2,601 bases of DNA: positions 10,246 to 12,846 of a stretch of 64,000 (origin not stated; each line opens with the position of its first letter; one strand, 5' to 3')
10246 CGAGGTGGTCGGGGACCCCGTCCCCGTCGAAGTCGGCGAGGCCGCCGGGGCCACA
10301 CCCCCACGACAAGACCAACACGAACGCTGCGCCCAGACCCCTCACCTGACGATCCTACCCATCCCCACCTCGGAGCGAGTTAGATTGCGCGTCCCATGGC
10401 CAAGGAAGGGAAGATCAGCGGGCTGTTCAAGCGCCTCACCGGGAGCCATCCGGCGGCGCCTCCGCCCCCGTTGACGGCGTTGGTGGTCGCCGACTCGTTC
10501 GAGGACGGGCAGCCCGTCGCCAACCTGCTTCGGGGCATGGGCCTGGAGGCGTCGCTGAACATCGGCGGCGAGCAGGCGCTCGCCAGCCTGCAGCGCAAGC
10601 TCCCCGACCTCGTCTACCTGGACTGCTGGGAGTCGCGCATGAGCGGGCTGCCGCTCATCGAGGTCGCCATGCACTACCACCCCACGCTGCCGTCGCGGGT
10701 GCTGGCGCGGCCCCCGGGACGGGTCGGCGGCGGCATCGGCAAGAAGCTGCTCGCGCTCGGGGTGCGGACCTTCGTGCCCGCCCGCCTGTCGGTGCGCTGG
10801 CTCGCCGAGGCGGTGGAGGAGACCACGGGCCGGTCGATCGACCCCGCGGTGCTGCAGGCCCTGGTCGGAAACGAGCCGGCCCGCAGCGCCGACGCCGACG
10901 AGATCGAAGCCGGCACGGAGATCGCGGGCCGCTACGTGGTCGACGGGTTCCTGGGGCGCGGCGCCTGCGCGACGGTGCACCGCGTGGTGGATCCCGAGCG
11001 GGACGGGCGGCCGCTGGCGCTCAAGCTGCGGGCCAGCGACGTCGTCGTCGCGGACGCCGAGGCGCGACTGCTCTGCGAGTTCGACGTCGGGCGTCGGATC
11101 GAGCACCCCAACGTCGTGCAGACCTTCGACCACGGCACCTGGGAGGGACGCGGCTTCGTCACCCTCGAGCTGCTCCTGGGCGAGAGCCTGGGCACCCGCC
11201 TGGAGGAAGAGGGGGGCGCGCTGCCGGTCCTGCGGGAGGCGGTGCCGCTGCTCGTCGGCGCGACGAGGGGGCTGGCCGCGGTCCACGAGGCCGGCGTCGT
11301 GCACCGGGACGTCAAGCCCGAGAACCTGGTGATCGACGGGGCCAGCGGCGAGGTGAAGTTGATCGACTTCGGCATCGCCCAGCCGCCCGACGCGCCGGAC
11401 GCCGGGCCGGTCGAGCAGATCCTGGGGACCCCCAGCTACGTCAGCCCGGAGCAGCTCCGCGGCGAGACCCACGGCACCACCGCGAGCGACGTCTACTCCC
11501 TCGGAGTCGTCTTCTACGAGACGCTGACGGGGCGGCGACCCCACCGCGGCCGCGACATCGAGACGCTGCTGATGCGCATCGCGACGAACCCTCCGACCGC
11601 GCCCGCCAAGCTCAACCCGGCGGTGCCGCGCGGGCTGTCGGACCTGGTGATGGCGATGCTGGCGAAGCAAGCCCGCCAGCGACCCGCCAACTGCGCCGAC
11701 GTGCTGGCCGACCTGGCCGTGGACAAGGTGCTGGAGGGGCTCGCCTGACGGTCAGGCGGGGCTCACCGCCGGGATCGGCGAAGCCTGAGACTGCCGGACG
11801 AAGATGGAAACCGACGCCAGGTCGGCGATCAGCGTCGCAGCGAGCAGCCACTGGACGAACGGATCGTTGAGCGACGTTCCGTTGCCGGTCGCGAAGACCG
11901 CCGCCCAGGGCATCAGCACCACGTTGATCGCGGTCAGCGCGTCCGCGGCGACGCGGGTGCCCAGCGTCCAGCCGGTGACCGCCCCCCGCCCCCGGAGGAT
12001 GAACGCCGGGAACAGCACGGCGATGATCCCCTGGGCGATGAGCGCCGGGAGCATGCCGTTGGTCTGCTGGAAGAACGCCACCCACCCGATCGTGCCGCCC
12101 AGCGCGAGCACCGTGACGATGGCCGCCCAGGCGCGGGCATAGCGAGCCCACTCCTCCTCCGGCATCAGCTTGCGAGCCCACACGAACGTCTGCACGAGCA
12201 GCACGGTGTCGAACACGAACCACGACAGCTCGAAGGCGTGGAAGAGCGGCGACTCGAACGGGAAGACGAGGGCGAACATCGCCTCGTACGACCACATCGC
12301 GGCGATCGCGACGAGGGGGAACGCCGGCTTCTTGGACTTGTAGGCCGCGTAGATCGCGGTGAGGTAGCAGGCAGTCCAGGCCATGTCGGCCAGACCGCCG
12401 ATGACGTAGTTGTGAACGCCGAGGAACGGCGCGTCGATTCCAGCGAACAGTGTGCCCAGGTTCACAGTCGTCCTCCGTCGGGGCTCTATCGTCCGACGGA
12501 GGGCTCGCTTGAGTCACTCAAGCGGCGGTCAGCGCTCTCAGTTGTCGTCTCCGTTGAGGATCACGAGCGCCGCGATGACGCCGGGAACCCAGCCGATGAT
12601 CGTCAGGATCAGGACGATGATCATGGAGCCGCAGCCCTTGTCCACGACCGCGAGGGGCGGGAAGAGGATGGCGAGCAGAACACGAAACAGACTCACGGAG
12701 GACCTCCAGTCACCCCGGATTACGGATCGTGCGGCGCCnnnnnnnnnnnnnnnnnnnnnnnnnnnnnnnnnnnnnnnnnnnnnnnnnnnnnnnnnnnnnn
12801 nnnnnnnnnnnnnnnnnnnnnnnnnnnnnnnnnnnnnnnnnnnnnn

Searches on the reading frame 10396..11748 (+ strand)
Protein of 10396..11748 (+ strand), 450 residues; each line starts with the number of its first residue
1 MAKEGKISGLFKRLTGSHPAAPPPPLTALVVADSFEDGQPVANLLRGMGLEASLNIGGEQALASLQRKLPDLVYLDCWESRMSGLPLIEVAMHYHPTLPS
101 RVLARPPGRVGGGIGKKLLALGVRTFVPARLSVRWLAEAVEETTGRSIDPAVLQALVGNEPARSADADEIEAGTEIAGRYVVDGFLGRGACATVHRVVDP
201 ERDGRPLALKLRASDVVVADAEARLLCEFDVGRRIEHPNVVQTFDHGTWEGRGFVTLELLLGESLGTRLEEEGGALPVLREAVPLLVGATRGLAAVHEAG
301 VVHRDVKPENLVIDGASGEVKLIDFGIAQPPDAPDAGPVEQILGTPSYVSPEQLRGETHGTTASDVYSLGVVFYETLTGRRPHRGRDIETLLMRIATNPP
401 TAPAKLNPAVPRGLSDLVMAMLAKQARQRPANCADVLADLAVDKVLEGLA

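Call 7: search_protein_families(library=pfam, proteins=[window:10396-11748:+], max_evalue=0.01)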
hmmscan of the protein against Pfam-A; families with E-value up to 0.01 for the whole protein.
window:10396-11748:+ (450 aa): 4 families
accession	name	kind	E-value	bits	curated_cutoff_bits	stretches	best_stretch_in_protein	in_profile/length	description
PF00069.31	Pkinase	-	1.2e-39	136.7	31.7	1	180-431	1-253/263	Protein kinase domain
PF07714.23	PK_Tyr_Ser-Thr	-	8.9e-20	71.5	23.1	1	186-431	7-250/258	Protein tyrosine and serine/threonine kinase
PF17667.7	Pkinase_fungal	-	0.002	17.4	24.1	1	285-361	291-372/387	Fungal protein kinase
PF01636.29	APH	-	0.0038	17.5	23.2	0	296-329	165-198/239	Phosphotransferase enzyme family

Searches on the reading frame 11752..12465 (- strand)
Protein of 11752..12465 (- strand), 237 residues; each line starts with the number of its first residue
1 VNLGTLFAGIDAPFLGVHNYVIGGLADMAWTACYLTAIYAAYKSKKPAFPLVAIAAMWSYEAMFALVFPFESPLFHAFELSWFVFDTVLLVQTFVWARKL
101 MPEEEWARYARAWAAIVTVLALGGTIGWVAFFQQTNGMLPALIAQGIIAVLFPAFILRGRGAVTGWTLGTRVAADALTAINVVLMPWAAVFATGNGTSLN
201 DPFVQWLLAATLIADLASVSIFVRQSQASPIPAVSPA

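Call 7: search_protein_families(library=pfam, proteins=[window:11752-12465:-], max_evalue=0.01)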
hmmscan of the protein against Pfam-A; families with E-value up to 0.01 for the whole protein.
window:11752-12465:- (237 aa): 1 family
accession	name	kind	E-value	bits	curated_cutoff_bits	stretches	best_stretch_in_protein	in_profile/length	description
PF25129.1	Pyr4-TMTC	-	1.7e-10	41.4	27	1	27-223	25-222/227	Pyr4-like transmembrane terpene cyclases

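Call 60: search_protein_families(library=padloc, proteins=[window:11752-12465:-], max_evalue=0.001)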
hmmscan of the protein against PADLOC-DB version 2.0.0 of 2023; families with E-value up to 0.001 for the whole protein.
window:11752-12465:- (237 aa): 0 families

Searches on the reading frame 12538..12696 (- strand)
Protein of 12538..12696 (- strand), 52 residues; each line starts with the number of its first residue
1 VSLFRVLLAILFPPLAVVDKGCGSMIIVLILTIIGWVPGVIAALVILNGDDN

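Call 4: search_protein_families(library=pfam, proteins=[window:12538-12696:-], max_evalue=0.01)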
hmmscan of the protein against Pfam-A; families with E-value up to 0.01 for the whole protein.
window:12538-12696:- (52 aa): 1 family
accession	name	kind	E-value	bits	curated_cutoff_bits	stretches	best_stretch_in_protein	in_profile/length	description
PF01679.22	Pmp3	-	2.1e-11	44.1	22.9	1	3-46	2-47/49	Proteolipid membrane potential modulator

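Call 5: search_protein_families(library=ncbifam, proteins=[window:12538-12696:-], max_evalue=0.01)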
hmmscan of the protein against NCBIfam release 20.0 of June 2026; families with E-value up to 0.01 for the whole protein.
window:12538-12696:- (52 aa): 0 families

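Call 60: search_protein_families(library=padloc, proteins=[window:12538-12696:-], max_evalue=0.001)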
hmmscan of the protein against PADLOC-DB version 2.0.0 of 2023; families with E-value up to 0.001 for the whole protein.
window:12538-12696:- (52 aa): 0 families
